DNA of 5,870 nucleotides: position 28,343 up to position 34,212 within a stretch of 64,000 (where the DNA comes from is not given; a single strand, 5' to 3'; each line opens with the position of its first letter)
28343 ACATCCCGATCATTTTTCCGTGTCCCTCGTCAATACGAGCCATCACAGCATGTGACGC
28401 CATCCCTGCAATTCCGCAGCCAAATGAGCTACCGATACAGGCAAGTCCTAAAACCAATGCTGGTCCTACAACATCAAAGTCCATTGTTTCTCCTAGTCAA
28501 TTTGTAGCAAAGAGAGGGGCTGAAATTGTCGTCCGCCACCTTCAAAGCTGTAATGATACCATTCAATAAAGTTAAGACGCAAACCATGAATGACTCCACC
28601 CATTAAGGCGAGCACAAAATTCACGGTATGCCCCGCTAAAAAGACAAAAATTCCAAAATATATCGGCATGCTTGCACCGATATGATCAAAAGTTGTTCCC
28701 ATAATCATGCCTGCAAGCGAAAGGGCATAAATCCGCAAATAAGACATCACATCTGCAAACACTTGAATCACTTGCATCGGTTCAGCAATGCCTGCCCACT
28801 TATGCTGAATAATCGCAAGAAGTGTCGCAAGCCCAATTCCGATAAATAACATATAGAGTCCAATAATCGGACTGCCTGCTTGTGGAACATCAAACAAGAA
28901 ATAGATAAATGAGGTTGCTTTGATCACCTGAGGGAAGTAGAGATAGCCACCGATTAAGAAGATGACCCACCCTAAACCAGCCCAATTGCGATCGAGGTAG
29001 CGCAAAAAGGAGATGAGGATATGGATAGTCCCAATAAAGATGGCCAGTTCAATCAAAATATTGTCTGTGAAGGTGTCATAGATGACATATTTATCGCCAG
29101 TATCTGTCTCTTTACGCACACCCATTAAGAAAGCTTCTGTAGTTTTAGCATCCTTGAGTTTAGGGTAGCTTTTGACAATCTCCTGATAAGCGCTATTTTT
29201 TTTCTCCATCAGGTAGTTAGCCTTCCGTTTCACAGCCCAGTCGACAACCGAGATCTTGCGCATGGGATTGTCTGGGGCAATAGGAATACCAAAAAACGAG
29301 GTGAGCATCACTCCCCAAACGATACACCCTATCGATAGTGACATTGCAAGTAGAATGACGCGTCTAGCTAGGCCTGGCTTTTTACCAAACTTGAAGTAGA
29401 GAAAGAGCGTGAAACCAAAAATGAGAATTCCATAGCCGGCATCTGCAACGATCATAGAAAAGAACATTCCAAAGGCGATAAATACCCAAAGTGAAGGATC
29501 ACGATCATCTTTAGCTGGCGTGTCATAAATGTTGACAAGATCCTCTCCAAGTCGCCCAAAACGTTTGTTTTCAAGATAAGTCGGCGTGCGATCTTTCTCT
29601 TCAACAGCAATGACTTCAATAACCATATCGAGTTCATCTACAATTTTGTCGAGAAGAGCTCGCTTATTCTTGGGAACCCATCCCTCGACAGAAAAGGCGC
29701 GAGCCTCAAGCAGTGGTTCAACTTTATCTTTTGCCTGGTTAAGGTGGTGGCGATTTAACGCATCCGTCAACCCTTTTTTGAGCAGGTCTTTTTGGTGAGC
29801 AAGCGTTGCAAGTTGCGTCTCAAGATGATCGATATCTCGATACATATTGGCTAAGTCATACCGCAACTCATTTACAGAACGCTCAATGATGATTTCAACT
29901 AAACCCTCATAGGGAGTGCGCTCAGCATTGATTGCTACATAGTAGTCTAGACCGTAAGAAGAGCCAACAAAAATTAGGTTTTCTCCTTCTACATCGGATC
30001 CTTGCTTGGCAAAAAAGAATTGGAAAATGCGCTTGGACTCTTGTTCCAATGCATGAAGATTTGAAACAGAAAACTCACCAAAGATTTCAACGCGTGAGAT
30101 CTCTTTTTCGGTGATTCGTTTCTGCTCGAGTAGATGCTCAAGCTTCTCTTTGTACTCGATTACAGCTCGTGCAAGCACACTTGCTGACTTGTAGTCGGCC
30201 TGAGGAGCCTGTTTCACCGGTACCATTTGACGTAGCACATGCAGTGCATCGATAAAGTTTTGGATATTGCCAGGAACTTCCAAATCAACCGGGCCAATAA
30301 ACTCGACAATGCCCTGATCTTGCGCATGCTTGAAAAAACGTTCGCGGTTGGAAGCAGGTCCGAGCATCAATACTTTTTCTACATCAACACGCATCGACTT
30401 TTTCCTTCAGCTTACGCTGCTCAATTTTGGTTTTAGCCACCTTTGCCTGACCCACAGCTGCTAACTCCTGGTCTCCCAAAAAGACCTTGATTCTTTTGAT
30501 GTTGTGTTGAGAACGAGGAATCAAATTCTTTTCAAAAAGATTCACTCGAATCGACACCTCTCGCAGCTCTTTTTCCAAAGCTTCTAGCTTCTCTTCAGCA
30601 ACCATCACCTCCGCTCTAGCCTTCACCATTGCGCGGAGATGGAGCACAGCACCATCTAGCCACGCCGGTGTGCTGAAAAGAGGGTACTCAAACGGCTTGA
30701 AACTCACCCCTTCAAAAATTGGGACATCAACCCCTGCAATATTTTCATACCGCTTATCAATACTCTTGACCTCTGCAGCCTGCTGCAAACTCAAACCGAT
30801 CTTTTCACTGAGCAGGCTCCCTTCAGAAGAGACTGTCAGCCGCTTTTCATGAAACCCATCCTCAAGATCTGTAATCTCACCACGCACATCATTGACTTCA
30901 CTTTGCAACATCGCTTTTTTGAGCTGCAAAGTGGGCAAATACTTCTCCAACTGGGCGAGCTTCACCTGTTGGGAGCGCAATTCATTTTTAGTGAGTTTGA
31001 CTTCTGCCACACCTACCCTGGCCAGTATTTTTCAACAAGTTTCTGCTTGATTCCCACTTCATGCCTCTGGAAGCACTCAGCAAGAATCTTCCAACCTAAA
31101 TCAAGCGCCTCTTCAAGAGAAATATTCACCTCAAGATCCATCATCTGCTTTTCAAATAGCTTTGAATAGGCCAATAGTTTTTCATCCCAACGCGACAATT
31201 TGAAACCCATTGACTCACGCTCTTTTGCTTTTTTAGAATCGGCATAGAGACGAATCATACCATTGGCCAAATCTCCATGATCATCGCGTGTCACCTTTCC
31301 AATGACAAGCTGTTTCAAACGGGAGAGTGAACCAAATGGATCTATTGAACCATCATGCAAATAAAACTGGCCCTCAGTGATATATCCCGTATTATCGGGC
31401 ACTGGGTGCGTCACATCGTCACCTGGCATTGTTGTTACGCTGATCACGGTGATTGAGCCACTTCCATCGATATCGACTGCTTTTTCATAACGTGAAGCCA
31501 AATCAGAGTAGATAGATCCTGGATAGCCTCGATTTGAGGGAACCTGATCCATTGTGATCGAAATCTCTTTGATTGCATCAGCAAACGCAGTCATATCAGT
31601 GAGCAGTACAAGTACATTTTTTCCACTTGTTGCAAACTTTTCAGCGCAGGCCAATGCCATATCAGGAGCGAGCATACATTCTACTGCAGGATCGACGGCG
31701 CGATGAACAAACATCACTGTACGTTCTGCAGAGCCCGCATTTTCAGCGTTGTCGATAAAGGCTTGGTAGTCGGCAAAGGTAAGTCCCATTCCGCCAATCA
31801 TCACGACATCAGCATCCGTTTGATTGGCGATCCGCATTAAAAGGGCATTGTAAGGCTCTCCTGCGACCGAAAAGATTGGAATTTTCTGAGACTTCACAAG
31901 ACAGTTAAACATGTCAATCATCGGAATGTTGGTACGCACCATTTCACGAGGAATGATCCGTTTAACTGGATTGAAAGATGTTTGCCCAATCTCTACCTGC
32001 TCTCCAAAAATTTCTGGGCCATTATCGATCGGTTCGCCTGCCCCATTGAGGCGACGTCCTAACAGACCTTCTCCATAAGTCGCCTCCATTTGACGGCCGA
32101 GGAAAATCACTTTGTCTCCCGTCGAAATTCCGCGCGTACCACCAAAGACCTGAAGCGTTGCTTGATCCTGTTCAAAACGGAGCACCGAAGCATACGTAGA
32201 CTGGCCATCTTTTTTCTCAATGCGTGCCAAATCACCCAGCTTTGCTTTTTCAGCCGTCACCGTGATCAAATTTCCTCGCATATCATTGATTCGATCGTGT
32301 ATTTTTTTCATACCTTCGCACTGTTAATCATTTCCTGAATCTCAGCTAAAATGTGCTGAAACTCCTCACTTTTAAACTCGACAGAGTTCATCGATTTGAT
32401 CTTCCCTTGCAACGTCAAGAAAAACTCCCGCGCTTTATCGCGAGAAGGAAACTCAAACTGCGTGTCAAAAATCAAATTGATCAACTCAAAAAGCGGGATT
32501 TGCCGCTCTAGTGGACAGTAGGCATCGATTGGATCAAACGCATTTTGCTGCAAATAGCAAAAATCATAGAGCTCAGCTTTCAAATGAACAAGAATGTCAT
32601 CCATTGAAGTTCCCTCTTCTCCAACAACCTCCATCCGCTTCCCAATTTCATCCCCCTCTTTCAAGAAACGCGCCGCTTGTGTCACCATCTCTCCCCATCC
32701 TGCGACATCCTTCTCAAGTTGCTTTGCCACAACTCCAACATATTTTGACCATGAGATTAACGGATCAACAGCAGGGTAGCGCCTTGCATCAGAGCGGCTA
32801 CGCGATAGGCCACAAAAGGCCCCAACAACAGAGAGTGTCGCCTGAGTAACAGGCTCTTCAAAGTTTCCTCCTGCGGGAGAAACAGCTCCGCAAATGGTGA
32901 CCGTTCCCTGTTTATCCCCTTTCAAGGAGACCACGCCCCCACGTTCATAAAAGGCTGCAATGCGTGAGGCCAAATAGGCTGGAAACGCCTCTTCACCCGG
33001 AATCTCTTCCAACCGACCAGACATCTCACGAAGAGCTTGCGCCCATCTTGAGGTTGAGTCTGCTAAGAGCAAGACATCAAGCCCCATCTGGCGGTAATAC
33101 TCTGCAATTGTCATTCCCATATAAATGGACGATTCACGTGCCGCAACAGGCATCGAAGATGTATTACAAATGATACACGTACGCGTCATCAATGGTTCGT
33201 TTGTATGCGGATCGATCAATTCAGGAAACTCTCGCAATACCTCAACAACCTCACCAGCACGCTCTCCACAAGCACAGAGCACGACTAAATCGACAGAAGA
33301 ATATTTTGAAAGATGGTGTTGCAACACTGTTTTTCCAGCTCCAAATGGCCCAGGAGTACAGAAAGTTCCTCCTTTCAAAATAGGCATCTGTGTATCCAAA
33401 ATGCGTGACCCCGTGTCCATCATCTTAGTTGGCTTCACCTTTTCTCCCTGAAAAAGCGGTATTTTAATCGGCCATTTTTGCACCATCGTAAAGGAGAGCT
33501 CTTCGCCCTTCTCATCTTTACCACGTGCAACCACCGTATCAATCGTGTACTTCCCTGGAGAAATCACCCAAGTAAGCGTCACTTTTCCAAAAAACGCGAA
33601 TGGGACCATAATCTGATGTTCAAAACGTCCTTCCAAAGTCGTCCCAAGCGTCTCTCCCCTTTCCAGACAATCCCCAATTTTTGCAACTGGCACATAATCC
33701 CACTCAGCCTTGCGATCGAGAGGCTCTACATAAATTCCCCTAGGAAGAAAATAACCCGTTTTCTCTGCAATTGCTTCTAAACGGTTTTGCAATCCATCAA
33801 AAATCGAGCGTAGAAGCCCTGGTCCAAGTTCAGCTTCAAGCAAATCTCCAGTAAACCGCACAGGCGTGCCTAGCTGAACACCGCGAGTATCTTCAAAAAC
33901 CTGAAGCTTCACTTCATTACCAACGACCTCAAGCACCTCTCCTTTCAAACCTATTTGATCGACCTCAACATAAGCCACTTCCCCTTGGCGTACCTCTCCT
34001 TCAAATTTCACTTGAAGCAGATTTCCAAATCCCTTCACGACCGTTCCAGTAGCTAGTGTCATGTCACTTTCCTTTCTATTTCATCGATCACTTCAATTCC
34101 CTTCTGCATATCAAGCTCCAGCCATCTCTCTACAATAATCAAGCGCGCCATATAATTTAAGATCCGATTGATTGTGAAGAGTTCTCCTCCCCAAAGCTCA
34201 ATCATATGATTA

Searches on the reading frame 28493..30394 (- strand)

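Call 26: search_protein_families(library=pfam, proteins=[window:28493-30394:-], max_evalue=0.001)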
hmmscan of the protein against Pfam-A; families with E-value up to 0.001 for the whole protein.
window:28493-30394:- (633 aa): 1 family
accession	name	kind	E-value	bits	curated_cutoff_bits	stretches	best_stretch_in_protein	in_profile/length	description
PF01496.24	V_ATPase_I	-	2.8e-15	55.8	30.7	2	231-335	306-416/815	V-type ATPase 116kDa subunit family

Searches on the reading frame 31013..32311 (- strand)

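Call 26: search_protein_families(library=pfam, proteins=[window:31013-32311:-], max_evalue=0.001)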
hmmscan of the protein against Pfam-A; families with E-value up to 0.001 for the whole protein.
window:31013-32311:- (432 aa): 3 families
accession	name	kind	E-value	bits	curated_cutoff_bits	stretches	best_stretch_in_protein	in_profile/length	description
PF00006.31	ATP-synt_ab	-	9.2e-53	179.5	29.5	1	129-319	2-194/213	ATP synthase alpha/beta family, nucleotide-binding domain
PF22919.1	ATP-synt_VA_C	-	6.7e-13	49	24.7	1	339-430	5-101/101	C-terminal domain of V and A type ATP synthase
PF02874.29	ATP-synt_ab_N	-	2.2e-11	44.6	20.9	1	13-72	6-69/69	ATP synthase alpha/beta family, beta-barrel domain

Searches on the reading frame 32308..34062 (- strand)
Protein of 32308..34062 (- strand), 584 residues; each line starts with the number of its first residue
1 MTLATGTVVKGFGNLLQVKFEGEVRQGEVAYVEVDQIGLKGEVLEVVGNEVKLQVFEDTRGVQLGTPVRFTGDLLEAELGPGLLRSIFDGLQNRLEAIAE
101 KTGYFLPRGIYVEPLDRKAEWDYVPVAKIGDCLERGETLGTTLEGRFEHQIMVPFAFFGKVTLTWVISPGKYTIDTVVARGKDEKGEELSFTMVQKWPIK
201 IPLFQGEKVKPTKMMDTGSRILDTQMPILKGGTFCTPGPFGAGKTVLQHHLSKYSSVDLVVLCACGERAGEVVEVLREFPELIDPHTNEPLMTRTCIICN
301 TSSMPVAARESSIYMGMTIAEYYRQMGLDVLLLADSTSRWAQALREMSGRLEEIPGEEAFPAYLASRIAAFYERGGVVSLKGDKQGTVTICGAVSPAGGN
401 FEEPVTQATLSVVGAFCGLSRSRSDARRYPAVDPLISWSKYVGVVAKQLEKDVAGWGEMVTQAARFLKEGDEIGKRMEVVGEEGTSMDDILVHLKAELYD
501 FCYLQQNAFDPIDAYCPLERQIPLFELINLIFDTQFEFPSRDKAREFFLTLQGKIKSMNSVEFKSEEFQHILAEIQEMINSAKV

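Call 26: search_protein_families(library=pfam, proteins=[window:32308-34062:-], max_evalue=0.001)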
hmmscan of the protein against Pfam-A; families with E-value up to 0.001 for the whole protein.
window:32308-34062:- (584 aa): 4 families
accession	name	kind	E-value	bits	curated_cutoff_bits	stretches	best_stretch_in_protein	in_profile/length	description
PF00006.31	ATP-synt_ab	-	4.6e-64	216.4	29.5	1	218-439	1-213/213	ATP synthase alpha/beta family, nucleotide-binding domain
PF16886.11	ATP-synt_ab_Xtn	-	3.4e-23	81.6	25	1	112-200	1-88/88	ATPsynthase alpha/beta subunit barrel-sandwich domain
PF02874.29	ATP-synt_ab_N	-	2.1e-11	44.6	20.9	1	11-72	4-69/69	ATP synthase alpha/beta family, beta-barrel domain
PF22919.1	ATP-synt_VA_C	-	3.3e-09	37.2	24.7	1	455-531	11-84/101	C-terminal domain of V and A type ATP synthase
